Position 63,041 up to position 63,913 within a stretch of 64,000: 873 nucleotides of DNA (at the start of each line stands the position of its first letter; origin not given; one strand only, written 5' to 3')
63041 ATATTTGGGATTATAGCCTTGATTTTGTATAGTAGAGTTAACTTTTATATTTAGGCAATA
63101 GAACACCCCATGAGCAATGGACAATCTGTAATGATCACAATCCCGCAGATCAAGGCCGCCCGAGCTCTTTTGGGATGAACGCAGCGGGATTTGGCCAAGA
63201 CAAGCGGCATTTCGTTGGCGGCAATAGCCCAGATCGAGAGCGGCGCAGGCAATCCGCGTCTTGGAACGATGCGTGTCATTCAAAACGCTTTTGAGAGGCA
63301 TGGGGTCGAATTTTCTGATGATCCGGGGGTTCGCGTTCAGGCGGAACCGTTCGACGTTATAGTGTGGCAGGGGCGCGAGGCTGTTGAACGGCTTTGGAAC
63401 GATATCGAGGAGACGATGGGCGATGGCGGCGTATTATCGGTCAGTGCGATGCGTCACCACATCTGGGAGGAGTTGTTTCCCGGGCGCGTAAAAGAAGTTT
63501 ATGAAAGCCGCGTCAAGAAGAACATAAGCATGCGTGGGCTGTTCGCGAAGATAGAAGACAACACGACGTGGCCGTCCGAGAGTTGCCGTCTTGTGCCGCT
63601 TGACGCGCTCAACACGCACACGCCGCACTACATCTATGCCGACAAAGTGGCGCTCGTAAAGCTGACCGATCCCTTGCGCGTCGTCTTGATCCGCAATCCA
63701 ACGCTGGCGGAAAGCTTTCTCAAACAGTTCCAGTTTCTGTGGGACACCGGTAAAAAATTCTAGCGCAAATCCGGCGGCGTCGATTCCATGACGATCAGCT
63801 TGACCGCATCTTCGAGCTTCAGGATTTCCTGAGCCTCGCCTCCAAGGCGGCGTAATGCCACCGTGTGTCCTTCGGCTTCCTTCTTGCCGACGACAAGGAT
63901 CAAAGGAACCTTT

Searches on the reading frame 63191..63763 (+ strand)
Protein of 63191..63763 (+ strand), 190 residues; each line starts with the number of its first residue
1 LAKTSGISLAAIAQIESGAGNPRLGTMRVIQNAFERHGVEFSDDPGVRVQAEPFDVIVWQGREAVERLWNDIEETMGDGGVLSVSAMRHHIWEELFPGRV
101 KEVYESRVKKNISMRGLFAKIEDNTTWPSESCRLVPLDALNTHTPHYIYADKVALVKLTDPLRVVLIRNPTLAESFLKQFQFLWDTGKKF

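Call 4: search_protein_families(library=pfam, proteins=[window:63191-63763:+], max_evalue=1)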
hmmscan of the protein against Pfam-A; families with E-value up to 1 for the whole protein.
window:63191-63763:+ (190 aa): 1 family
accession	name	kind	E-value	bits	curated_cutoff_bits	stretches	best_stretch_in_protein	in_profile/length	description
PF01381.28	HTH_3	-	0.00063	20.2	23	1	2-37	16-51/55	Helix-turn-helix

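Call 7: search_protein_families(library=ncbifam, proteins=[window:63191-63763:+], max_evalue=1)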
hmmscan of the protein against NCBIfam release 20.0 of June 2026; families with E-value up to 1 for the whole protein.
window:63191-63763:+ (190 aa): 4 families
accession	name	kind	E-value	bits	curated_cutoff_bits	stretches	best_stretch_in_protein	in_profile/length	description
NF006015.0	PRK08154.1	subfamily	0.071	12.3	204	1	1-35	49-83/314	anaerobic benzoate catabolism transcriptional regulator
TIGR03070.1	couple_hipB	subfamily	0.076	13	71.65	1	2-27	22-47/58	type II toxin-antitoxin system Y4mF family antitoxin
NF010465.0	PRK13890.1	equivalog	0.12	12.5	96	1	2-35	25-58/121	conjugal transfer protein TrbA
NF041951.1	phage_RstR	subfamily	0.17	12.1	80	1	1-35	21-55/108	RstR family transcriptional repressor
